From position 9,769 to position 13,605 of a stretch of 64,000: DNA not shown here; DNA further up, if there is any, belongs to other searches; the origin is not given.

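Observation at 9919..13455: Giant protein combining P-loop kinase, Fic/Doc-like, Nudix and possible nucleosidase-like domains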

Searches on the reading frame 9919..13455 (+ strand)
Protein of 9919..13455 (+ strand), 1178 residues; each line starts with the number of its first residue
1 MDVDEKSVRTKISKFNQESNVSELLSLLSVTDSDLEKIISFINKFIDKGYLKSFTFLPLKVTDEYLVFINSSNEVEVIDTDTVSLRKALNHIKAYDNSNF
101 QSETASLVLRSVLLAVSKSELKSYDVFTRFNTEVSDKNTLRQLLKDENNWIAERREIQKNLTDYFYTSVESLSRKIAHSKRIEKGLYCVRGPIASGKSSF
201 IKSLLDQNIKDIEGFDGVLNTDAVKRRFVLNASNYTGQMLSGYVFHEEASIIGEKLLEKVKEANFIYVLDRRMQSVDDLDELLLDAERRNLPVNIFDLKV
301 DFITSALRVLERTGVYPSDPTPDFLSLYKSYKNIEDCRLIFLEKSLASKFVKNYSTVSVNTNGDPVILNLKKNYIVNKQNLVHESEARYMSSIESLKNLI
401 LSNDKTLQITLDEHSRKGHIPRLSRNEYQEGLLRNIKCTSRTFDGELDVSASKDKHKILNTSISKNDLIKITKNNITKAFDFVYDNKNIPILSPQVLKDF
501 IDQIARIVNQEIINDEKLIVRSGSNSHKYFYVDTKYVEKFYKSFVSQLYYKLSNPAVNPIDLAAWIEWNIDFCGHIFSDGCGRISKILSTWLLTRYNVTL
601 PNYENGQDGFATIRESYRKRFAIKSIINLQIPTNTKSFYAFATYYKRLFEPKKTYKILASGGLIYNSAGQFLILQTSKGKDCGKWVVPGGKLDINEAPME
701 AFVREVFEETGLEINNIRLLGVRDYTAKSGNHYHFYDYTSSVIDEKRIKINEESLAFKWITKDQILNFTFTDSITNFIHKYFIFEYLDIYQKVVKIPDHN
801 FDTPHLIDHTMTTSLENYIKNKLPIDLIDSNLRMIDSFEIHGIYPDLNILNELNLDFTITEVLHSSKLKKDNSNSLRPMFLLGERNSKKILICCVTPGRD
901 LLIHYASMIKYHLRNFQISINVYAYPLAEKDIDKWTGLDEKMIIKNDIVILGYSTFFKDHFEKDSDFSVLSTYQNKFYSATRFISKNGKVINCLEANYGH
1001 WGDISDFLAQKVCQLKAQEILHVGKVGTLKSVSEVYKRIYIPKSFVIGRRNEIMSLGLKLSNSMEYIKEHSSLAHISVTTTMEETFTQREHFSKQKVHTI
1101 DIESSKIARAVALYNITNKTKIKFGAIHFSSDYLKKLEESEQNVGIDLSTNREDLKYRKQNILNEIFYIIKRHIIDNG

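Call 4: search_protein_families(library=pfam, proteins=[window:9919-13455:+], max_evalue=0.1)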
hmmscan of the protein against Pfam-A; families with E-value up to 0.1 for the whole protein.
window:9919-13455:+ (1178 aa): 3 families
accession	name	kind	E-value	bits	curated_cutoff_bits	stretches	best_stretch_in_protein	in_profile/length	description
PF00293.34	NUDIX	-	7.6e-18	65.2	21.1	1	659-776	5-129/134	NUDIX domain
PF06414.18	Zeta_toxin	-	0.00017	21.5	22.3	1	181-313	13-144/199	Zeta toxin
PF13671.12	AAA_33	-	0.0066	17.2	27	1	188-313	3-119/143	AAA domain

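Call 5: search_protein_families(library=padloc, proteins=[window:9919-13455:+], max_evalue=0.1)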
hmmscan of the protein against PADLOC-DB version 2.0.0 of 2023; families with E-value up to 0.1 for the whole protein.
window:9919-13455:+ (1178 aa): 1 family
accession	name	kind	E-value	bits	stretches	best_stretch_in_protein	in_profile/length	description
PDLC04899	PDC-S07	-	7.5e-13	46.3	1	660-778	10-125/135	-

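Call 6: search_protein_families(library=ncbifam, proteins=[window:9919-13455:+], max_evalue=0.1)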
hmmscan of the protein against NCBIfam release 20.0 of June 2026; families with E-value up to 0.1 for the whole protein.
window:9919-13455:+ (1178 aa): 20 families
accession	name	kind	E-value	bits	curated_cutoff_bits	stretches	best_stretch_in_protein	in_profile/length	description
NF041405.1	XopAJ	subfamily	3.2e-26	92.3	300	1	125-400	3-282/324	XopAJ/AvrRxo1 family type III secretion system effector zeta toxin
NF008044.0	PRK10776.1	equivalog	2.1e-09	37.4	148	1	660-766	7-111/130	8-oxo-dGTP diphosphatase MutT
NF041652.1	Nud_hyd_Dein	equivalog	3.3e-09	37.1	200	1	659-766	15-128/152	Nudix hydrolase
TIGR00586.1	mutt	equivalog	2.4e-08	34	97.9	1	660-725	8-74/129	8-oxo-dGTP diphosphatase MutT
NF006530.0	PRK08999.1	equivalog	3.5e-08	32.9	245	1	661-721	10-71/315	Nudix family hydrolase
NF006961.0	PRK09438.1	equivalog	4.3e-06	26.2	103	1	663-724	14-75/151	dihydroneopterin triphosphate diphosphatase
TIGR02705.1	nudix_YtkD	equivalog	5.8e-06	25.9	154.4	1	687-729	49-89/156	RNA deprotection pyrophosphohydrolase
NF007834.0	PRK10546.1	equivalog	2.6e-05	24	156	1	664-771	10-115/135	pyrimidine (deoxy)nucleoside triphosphate diphosphatase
NF012016.0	PRK15472.1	equivalog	2.9e-05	23.8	95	1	669-771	15-128/141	nucleoside triphosphatase NudI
NF011963.0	PRK15434.1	subfamily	9.5e-05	22.2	146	1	663-782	23-148/159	GDP-mannose mannosyl hydrolase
NF001937.0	PRK00714.1-4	equivalog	0.00011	21.9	139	1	663-722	14-70/161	RNA pyrophosphohydrolase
NF001934.0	PRK00714.1-1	equivalog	0.00013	21.4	241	1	661-722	12-70/176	RNA pyrophosphohydrolase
NF052459.1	OxoGTPPhMutT1Mycb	equivalog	0.0003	20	475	1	684-765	30-109/292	8-oxo-(d)GTP phosphatase MutT1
NF001935.0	PRK00714.1-2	equivalog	0.0012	18.4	259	1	684-722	32-70/183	RNA pyrophosphohydrolase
NF001938.0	PRK00714.1-5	equivalog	0.0018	17.6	116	1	669-714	25-76/172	RNA pyrophosphohydrolase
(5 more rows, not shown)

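Call 7: search_solved_structures(query=window:9919-13455:+, max_evalue=1, show_alignments=2)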
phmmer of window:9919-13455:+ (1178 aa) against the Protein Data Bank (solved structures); distinct sequences matched with E-value up to 1: 98 (the best 60 are shown).
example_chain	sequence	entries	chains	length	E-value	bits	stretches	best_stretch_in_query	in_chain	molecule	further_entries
2b06_A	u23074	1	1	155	1.7e-09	39.4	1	682-770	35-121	MutT/nudix family protein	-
3grn_A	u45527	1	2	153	8e-09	37.1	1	657-769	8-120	MutT related protein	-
3q1p_A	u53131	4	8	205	1.8e-08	36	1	677-780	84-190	Phosphohydrolase (MutT/nudix family protein)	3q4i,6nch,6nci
4z8q_A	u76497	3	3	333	4.6e-07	31.3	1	144-368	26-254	AvrRxo1-ORF1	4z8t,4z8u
4z8v_A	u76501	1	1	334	4.6e-07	31.3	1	144-368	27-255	AvrRxo1-ORF1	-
4dyw_A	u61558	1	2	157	4.5e-06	28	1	667-764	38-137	MutT/NUDIX family protein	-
3fk9_A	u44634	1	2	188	5.6e-06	27.7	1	670-781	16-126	Mutator MutT protein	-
3mcf_A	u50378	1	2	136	5.8e-06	27.7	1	665-739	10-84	Diphosphoinositol polyphosphate phosphohydrolase 3-alpha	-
2duk_A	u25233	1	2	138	6.1e-06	27.6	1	663-745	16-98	MS0616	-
7nnj_A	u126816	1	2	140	6.1e-06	27.6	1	663-745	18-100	Diphosphoinositol polyphosphate phosphohydrolase 2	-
6pck_A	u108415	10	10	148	6.7e-06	27.5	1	663-750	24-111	Diphosphoinositol polyphosphate phosphohydrolase 1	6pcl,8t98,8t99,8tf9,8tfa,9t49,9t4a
9t4c_A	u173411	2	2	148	7e-06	27.4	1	663-751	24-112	Diphosphoinositol polyphosphate phosphohydrolase 1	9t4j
9t4f_A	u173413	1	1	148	7.6e-06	27.3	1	663-750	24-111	Diphosphoinositol polyphosphate phosphohydrolase 1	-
9t4l_A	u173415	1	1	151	8e-06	27.2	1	663-750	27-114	Diphosphoinositol polyphosphate phosphohydrolase 1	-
6wo7_A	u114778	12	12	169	8.2e-06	27.2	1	662-750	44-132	Diphosphoinositol polyphosphate phosphohydrolase 1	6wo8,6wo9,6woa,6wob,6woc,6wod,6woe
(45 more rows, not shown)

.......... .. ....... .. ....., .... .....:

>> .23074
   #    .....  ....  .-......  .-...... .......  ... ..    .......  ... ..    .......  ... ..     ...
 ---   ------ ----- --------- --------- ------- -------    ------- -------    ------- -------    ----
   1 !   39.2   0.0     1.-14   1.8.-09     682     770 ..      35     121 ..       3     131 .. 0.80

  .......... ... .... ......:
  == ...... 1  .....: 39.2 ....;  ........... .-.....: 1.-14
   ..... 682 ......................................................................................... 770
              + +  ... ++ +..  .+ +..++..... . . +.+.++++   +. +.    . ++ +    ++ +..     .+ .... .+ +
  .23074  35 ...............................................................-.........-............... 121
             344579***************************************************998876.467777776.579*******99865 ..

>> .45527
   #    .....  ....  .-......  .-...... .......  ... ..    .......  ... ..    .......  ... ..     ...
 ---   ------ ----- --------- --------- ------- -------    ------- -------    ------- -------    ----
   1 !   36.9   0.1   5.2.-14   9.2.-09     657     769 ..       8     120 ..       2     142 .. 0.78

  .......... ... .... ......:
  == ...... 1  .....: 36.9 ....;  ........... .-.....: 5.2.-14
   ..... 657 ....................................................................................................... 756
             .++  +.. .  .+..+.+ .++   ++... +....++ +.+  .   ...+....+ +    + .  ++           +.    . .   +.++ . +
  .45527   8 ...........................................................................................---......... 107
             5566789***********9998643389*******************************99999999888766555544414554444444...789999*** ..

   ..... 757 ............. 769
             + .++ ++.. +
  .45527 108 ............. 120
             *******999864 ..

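Call 10: find_homologous_proteins(query=window:9919-13455:+, max_evalue=0.001)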
Query window:9919-13455:+ (1178 aa): 29 proteins with E <= 0.001 among 8000 candidates.
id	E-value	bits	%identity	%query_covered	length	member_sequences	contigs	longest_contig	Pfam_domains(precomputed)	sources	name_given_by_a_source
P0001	0.0e+0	2617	100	100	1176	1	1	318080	PF00293.35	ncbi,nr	ncbi:MAG: NUDIX domain-containing protein [Candidatus Moranbacteria bacterium]|nr:NUDIX domain-conta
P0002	0.0e+0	2027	76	99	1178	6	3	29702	PF00293.35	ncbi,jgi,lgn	-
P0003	0.0e+0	1982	74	100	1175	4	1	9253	PF00293.35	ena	-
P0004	0.0e+0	1893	70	100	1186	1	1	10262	PF00293.35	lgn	-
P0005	0.0e+0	1833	69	99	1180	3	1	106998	PF00293.35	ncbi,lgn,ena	-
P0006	0.0e+0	1820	68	99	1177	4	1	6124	PF00293.35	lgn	-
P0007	0.0e+0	1815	68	100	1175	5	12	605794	PF00293.35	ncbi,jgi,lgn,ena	jgi:ADP-ribose pyrophosphatase YjhB (NUDIX family)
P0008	0.0e+0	1803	68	100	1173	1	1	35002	PF00293.35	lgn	-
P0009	0.0e+0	1800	67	100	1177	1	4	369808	PF00293.35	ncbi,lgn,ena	-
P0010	0.0e+0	1798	72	93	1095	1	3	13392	PF00293.35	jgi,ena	-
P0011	0.0e+0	1789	67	100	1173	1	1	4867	PF00293.35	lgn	-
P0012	0.0e+0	1786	67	100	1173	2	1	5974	PF00293.35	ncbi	-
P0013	0.0e+0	1776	66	100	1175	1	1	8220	PF00293.35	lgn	-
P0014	0.0e+0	1773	67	100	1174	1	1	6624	PF00293.35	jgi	jgi:ADP-ribose pyrophosphatase YjhB (NUDIX family)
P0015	0.0e+0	1769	67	100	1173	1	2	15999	PF00293.35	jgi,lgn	jgi:ADP-ribose pyrophosphatase YjhB (NUDIX family)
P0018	0.0e+0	1708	65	99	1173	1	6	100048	PF00293.35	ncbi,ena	-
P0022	0.0e+0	1216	49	95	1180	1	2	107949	PF00293.35,PF14815.13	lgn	-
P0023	0.0e+0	1201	47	99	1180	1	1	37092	PF06414.19,PF00293.35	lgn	-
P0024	0.0e+0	1189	48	99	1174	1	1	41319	PF00293.35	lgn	-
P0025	0.0e+0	1131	48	95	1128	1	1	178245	PF00293.35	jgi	jgi:8-oxo-dGTP pyrophosphatase MutT (NUDIX family)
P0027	0.0e+0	1125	45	99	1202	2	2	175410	PF00293.35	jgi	jgi:8-oxo-dGTP diphosphatase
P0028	0.0e+0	1104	45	98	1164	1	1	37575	PF00293.35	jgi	jgi:8-oxo-dGTP diphosphatase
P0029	4.8e-151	523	43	52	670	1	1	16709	-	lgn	-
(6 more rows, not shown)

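Call 20: find_encoding_contigs(protein=P0007, flank=8000, max_places=3)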
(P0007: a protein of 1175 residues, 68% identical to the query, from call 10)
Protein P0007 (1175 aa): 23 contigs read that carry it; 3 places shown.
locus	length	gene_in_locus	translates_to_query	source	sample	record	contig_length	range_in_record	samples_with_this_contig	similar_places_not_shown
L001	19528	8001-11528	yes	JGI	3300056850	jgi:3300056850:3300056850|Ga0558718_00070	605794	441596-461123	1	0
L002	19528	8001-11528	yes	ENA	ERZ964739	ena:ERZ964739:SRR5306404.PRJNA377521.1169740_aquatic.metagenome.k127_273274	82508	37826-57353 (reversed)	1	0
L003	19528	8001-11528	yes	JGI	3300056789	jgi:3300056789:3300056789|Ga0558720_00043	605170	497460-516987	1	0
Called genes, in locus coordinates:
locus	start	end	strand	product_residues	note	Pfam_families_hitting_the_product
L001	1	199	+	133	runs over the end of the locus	PF09685:MamF_MmsF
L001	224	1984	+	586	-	PF10101:DUF2339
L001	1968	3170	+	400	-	PF02412:TSP_3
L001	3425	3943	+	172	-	PF13441:Gly-zipper_YMGG (weak)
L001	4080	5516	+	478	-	PF00224:PK, PF02887:PK_C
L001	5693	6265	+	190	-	-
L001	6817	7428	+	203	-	PF13238:AAA_18 (weak)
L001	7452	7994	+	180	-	PF13419:HAD_2, PF00702:Hydrolase, PF13242:Hydrolase_like (faint)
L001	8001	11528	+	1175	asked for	PF00293:NUDIX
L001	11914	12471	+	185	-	PF01872:RibD_C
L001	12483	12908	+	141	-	PF08570:DUF1761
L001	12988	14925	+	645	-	PF13292:DXP_synthase_N, PF00456:Transketolase_N (faint), PF02779:Transket_pyr, PF02780:Transketolase_C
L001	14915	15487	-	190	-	PF04279:IspA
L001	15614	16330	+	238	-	PF03073:TspO_MBR (weak)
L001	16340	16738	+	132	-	PF09945:DUF2177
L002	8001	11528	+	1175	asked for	PF00293:NUDIX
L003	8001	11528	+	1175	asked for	PF00293:NUDIX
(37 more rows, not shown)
